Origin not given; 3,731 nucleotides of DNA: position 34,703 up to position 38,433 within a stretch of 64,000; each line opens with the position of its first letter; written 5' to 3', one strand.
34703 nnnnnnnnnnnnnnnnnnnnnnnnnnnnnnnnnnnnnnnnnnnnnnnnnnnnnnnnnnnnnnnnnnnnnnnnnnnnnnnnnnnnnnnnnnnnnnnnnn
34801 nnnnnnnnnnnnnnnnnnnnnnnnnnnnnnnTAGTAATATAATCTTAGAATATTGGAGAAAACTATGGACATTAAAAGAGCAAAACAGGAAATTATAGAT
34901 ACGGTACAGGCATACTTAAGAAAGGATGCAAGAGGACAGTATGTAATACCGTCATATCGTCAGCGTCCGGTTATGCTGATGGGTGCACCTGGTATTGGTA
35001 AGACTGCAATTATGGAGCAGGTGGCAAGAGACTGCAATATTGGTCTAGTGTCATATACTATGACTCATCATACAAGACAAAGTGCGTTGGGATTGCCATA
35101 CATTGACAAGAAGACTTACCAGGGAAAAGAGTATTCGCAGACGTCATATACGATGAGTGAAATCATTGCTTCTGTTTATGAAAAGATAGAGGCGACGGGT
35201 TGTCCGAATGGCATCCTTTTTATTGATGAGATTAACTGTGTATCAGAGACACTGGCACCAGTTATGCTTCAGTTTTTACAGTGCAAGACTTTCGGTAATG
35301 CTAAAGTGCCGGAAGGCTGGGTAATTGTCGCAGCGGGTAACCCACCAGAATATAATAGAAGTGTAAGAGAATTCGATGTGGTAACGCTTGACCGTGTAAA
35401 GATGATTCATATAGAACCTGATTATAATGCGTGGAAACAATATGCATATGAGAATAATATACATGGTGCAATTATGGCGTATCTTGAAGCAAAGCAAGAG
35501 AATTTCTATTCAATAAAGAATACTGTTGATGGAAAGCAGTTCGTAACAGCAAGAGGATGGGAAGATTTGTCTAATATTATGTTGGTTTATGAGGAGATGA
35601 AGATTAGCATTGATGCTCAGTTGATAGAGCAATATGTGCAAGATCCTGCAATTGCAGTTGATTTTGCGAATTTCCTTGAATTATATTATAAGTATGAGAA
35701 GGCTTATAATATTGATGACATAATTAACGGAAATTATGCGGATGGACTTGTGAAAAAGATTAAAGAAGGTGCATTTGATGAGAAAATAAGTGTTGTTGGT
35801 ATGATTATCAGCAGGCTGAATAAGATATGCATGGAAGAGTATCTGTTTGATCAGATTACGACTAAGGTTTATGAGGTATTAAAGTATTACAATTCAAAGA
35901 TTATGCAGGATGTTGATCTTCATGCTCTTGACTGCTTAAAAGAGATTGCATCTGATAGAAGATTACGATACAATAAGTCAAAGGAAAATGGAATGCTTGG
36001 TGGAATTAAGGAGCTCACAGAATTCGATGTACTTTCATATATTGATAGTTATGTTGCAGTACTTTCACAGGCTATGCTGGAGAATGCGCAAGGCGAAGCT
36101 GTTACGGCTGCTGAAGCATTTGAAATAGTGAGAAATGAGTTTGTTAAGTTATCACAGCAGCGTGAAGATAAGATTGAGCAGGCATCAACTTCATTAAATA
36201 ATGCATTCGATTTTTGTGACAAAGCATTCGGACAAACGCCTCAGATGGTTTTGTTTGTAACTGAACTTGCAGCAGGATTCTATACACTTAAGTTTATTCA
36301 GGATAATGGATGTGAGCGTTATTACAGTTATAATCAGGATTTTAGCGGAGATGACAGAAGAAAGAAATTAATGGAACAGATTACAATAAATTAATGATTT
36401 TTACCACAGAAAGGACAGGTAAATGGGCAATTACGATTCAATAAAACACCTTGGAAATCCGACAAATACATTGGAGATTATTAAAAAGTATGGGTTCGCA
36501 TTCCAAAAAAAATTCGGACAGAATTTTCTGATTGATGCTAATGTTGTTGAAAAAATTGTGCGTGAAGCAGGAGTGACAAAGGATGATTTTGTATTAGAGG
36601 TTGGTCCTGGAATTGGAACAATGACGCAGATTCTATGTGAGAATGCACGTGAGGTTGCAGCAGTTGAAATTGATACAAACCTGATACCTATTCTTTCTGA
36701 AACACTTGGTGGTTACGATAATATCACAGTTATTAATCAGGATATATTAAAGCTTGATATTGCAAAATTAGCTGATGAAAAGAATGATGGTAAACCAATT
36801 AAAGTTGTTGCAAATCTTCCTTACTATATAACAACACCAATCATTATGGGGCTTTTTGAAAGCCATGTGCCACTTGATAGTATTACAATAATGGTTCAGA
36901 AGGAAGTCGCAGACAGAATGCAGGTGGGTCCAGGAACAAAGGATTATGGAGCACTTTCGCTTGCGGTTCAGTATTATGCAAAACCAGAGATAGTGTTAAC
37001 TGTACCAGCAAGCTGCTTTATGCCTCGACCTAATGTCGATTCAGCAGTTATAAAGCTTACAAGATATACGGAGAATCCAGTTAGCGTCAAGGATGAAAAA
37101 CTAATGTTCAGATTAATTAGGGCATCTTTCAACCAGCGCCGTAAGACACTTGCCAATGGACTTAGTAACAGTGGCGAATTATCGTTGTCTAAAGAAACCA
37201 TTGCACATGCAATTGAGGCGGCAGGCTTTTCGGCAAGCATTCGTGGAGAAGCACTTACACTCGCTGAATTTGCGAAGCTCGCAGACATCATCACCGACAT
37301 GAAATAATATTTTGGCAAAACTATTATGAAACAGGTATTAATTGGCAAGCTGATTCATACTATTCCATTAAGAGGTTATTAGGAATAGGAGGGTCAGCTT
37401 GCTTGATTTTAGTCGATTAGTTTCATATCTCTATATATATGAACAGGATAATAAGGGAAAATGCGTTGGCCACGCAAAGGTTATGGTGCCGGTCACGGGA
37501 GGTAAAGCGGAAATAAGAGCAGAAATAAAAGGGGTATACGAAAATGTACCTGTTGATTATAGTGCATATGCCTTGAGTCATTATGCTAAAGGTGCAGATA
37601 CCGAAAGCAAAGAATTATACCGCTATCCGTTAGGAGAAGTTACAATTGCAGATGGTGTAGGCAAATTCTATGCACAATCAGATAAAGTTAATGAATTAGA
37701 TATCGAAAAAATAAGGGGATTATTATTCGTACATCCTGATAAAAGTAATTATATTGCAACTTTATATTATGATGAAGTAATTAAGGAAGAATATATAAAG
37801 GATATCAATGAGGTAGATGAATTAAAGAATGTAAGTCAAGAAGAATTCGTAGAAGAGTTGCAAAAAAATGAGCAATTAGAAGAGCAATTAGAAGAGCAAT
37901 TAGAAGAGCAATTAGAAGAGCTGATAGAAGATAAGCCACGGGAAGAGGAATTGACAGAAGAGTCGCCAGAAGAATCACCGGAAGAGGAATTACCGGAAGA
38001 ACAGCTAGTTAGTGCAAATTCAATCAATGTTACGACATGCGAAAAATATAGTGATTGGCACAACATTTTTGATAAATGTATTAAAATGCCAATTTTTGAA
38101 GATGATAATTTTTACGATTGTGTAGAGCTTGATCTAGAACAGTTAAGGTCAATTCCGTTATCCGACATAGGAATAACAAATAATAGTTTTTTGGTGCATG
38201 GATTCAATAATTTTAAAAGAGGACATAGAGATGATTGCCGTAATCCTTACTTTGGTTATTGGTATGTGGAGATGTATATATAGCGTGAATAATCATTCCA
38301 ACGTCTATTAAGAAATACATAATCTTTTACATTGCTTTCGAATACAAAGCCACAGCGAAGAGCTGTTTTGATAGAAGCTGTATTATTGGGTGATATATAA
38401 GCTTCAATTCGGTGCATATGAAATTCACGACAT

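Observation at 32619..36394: Triad of cytoplasmic LRR protein, HxxxH/VWA (DUF2201-like) protein and MoxR-type AAA+ ATPase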

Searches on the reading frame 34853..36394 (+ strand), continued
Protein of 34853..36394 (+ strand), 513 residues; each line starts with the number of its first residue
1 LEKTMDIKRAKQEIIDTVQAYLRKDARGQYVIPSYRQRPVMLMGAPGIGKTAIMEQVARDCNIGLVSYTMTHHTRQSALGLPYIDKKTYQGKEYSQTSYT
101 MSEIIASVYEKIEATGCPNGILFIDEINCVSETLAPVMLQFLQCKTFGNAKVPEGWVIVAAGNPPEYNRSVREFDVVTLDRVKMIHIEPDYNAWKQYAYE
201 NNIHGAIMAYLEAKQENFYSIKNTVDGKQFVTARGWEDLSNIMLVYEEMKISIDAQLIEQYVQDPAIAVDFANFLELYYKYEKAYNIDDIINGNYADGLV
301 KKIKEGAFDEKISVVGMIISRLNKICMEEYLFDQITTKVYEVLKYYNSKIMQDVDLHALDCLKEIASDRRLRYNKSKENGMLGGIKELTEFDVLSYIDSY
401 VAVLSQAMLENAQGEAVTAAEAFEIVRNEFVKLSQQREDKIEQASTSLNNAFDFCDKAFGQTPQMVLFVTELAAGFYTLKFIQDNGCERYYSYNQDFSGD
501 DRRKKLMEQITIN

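Call 84: search_protein_families(library=pfam, alignment_id=A8, max_evalue=0.00001)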
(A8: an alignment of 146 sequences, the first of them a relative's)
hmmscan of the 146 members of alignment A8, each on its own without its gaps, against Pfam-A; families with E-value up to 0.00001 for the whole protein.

A. member 1, L004:4920-5615:+ (231 aa): 2 families
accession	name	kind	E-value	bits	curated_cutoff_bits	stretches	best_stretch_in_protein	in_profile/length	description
PF00149.33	Metallophos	-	1.9e-12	48.5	21.5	1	10-138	2-116/191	Calcineurin-like phosphoesterase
PF12850.12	Metallophos_2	-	2.4e-06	28.1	27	1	12-138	4-90/154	Calcineurin-like phosphoesterase superfamily domain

B. families by the number of members that match (of 146 scanned): 152 families (the first 25 are shown)
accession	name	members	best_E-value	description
PF00149.33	Metallophos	5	8.4e-14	Calcineurin-like phosphoesterase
PF02645.21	DegV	4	7.3e-59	Uncharacterised protein, DegV family COG1307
PF02589.21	LUD_dom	4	8.9e-54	LUD domain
PF20979.2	Arginosuc_syn_C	3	1.3e-76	Arginosuccinate synthase C-terminal domain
PF00764.25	Arginosuc_synth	3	3.6e-64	Arginosuccinate synthase N-terminal HUP domain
PF01554.23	MatE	3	3.1e-55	MatE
PF01288.25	HPPK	3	6.4e-40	7,8-dihydro-6-hydroxymethylpterin-pyrophosphokinase (HPPK)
PF03547.23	Mem_trans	3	1.7e-26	Membrane transport protein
PF01841.26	Transglut_core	3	1.3e-11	Transglutaminase-like superfamily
PF13597.11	NRDD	2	4e-196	Anaerobic ribonucleoside-triphosphate reductase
PF02446.23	Glyco_hydro_77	2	3.9e-180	4-alpha-glucanotransferase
PF06130.18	PTAC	2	1.4e-73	Phosphate propanoyltransferase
PF00480.26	ROK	2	1.7e-65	ROK family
PF00294.29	PfkB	2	8.2e-55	pfkB family carbohydrate kinase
PF02659.21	Mntp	2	3.7e-53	Putative manganese efflux pump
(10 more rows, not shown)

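Call 89: get_annotated_region(hit=H56, flank=3500)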
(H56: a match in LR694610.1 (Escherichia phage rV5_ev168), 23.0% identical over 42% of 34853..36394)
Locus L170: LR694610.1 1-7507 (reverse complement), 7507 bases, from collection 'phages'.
description: Escherichia phage rV5_ev168 genome assembly, chromosome: 1.
organism: Escherichia phage rV5_ev168 (NCBI taxid 2695851)
taxonomy: Viruses; Duplodnaviria; Heunggongvirae; Uroviricota; Caudoviricetes; Vequintavirinae; Vequintavirus
host: -; source: -; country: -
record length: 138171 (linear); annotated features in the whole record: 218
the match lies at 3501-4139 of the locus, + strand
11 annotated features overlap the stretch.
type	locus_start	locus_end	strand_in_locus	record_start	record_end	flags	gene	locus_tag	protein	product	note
CDS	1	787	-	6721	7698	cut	-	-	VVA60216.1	Anti-sigma factor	-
CDS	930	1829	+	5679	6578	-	-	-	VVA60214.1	hypothetical protein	-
CDS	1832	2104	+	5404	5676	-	-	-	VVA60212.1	Phage protein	-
CDS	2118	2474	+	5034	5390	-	-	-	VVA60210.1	Phage protein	-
CDS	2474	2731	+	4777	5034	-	-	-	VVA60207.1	Phage protein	-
CDS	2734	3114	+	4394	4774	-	-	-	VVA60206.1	Phage protein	-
CDS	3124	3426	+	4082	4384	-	-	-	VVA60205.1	Phage protein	-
CDS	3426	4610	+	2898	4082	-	-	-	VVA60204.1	MoxR ATPase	-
CDS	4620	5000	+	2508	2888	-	-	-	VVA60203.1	Phage protein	-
CDS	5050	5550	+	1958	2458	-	-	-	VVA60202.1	SleB cell wall hydrolase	-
CDS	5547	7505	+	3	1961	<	-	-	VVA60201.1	Phage rIIA lysis inhibitor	-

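Call 90: get_annotated_region(hit=H49, flank=3500)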
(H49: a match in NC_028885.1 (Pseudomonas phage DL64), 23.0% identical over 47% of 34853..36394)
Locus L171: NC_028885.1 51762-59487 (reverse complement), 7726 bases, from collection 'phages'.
description: Pseudomonas phage DL64, complete genome.
organism: Pseudomonas phage DL64 (NCBI taxid 1640973)
taxonomy: Viruses; Duplodnaviria; Heunggongvirae; Uroviricota; Caudoviricetes; Schitoviridae; Migulavirinae; Litunavirus; Litunavirus LIT1
host: Pseudomonas aeruginosa PAO1; source: -; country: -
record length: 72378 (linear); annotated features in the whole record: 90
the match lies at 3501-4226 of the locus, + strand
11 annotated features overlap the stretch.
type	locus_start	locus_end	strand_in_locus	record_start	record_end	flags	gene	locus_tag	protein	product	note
CDS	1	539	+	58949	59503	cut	-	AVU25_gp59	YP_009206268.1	hypothetical protein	-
CDS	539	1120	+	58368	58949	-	-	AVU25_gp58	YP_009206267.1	hypothetical protein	-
CDS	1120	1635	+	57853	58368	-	-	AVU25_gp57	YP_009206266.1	hypothetical protein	-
CDS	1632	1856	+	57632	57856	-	-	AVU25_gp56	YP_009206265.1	hypothetical protein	-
CDS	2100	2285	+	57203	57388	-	-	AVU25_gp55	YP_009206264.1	hypothetical protein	-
CDS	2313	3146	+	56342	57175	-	-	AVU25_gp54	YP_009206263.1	ATP-dependent Clp protease ATP-binding subunit ClpX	-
CDS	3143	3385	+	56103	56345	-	-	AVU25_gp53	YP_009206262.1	hypothetical protein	-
CDS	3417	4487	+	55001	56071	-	-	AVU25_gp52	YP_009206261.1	ATPase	-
CDS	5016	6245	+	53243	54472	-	-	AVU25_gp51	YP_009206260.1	HNH endonuclease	-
CDS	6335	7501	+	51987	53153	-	-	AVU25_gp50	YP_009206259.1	RecD-like DNA helicase YrrC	-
CDS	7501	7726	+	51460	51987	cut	-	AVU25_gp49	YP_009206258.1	hypothetical protein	-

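Call 94: find_encoding_contigs(protein=P0169, flank=6000, max_places=4)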
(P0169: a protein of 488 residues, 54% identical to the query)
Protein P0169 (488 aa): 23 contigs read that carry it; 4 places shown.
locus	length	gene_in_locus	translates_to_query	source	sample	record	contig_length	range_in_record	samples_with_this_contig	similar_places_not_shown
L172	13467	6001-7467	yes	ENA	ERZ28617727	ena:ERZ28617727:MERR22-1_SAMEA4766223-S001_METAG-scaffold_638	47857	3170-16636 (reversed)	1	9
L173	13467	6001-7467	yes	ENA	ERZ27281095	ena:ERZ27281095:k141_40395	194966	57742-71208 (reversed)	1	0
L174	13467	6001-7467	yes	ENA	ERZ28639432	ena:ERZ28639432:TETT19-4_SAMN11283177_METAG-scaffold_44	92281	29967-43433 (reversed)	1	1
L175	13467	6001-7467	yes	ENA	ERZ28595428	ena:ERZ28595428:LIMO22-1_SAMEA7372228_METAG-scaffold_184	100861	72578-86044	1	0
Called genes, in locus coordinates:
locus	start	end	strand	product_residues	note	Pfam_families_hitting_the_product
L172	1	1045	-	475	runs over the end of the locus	-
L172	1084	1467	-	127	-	PF00392:GntR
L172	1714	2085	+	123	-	PF00392:GntR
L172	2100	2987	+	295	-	PF00005:ABC_tran, PF13304:AAA_21 (weak)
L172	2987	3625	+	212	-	PF13346:ABC2_membrane_5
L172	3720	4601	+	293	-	PF13306:LRR_5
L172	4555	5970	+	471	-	PF13203:DUF2201_N, PF09967:DUF2201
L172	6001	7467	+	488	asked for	PF00004:AAA (weak), PF07728:AAA_5 (weak)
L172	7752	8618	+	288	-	PF00248:Aldo_ket_red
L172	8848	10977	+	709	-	PF01966:HD, PF04851:ResIII, PF00270:DEAD, PF00271:Helicase_C, PF22590:Cas3-like_C_2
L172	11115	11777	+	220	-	PF09704:Cas_Cas5d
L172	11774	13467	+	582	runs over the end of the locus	PF09709:Cas_Csd1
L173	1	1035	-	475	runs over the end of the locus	-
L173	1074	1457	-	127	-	PF00392:GntR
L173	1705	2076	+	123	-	PF00392:GntR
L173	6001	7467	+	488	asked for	PF00004:AAA (weak), PF07728:AAA_5 (weak)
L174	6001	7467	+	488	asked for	PF00004:AAA (weak), PF07728:AAA_5 (weak)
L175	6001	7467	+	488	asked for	PF00004:AAA (weak), PF07728:AAA_5 (weak)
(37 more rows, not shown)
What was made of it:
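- In one species the triad borders a strain-variable hotspot carrying a type I-C CRISPR-Cas locus or HipA (call 94). In the species-level comparison the triad sits on the constant side of the hotspot (call 94).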

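Call 101: fold_search(model_id=the predicted structure, library=viral)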
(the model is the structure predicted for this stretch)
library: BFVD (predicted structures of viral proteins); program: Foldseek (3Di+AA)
matches with E <= 10: 500; with E <= 0.001: 35
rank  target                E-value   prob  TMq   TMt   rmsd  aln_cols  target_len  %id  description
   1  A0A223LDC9            4.6e-10  1.00  0.24  0.30  20.9       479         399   20  Transcription factor [Bacillus phage PBS1]
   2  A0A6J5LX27            1.3e-08  1.00  0.21  0.27  19.2       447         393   14  AAA domain containing protein [uncultured Caudovirales phage]
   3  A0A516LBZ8            4.6e-08  1.00  0.22  0.30  19.9       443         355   16  (no name in the UniProt tables at hand)
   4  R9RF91                6.9e-08  1.00  0.22  0.25  23.1       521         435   16  (no name in the UniProt tables at hand)
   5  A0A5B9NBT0            9.9e-08  1.00  0.23  0.30  18.2       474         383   17  ATPase dynein-related AAA domain-containing protein [Aeromonas phage 2L372X]
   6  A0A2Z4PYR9            1.2e-07  1.00  0.21  0.30  15.5       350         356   18  (no name in the UniProt tables at hand)
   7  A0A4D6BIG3            1.5e-07  1.00  0.24  0.33  16.0       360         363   16  (no name in the UniProt tables at hand)
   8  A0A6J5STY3            1.7e-07  1.00  0.22  0.21  17.3       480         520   16  ATPase, dynein-related, AAA domain containing protein [uncultured Caudovirales phage]
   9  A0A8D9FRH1            2.5e-07  1.00  0.22  0.27  27.1       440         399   15  ATPase [uncultured marine phage]
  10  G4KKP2                3.8e-07  1.00  0.22  0.25  25.1       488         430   15  (no name in the UniProt tables at hand)
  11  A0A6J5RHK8            4.0e-07  1.00  0.22  0.29  21.0       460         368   17  AAA domain containing protein [uncultured Caudovirales phage]
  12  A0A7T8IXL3            4.8e-07  1.00  0.20  0.20  17.5       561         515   14  (no name in the UniProt tables at hand)
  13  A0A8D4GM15            5.7e-07  1.00  0.21  0.13  24.0       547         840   15  (no name in the UniProt tables at hand)
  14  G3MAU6                6.0e-07  1.00  0.24  0.33  14.8       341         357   18  Gp566 [Bacillus phage G]
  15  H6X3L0                7.5e-07  1.00  0.23  0.27  18.4       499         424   14  Gp24-like protein [Klebsiella phage vB_KleM_RaK2]
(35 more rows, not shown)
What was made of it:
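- On MoxR-type (AAA_5/AAA_3, helix-2-insert clade) AAA+ ATPases: Viral AAA_5/MoxR-like ATPases match at E=5e-10 (call 101).
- The best viral folds are AAA_5/MoxR-like phage ATPases (call 101).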

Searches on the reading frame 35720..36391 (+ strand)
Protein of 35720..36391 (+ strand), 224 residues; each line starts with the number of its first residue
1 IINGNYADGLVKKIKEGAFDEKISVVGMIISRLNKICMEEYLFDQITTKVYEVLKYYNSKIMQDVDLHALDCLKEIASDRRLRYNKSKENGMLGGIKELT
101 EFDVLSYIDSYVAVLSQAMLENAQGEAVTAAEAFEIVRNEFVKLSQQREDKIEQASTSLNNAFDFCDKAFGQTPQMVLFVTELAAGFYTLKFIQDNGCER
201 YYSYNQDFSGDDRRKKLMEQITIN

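Call 88: search_protein_families(library=pfam, proteins=[window:35720-36391:+], max_evalue=5)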
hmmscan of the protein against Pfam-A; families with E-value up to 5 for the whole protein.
window:35720-36391:+ (224 aa): 0 families
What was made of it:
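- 35738..36391 (+): All-helical C-terminal extension (about 215 aa) absent from phage and plasmid relatives. No Pfam hit (call 88).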

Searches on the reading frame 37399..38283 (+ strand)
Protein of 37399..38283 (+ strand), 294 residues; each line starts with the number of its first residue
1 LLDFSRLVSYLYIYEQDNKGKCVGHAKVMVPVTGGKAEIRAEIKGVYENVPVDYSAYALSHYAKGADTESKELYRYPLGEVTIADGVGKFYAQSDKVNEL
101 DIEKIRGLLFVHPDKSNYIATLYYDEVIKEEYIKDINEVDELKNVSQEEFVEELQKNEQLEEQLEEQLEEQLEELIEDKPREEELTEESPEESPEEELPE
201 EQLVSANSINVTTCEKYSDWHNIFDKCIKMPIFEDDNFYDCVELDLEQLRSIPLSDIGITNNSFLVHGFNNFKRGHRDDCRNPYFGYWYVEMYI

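Call 3: search_protein_families(library=pfam, proteins=[window:37399-38283:+], max_evalue=0.01)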
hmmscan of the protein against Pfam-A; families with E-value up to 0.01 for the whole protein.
window:37399-38283:+ (294 aa): 1 family
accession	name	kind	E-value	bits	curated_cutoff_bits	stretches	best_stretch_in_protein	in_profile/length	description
PF19011.5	DUF5740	-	0.0078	17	26.5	0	137-180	12-55/94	Family of unknown function (DUF5740)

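Call 4: search_protein_families(library=ncbifam, proteins=[window:37399-38283:+], max_evalue=0.01)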
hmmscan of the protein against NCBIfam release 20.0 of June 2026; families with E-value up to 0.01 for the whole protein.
window:37399-38283:+ (294 aa): 0 families

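Call 5: search_protein_families(library=padloc, proteins=[window:37399-38283:+], max_evalue=0.01)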
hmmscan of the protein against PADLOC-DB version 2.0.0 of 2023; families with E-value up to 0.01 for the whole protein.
window:37399-38283:+ (294 aa): 0 families
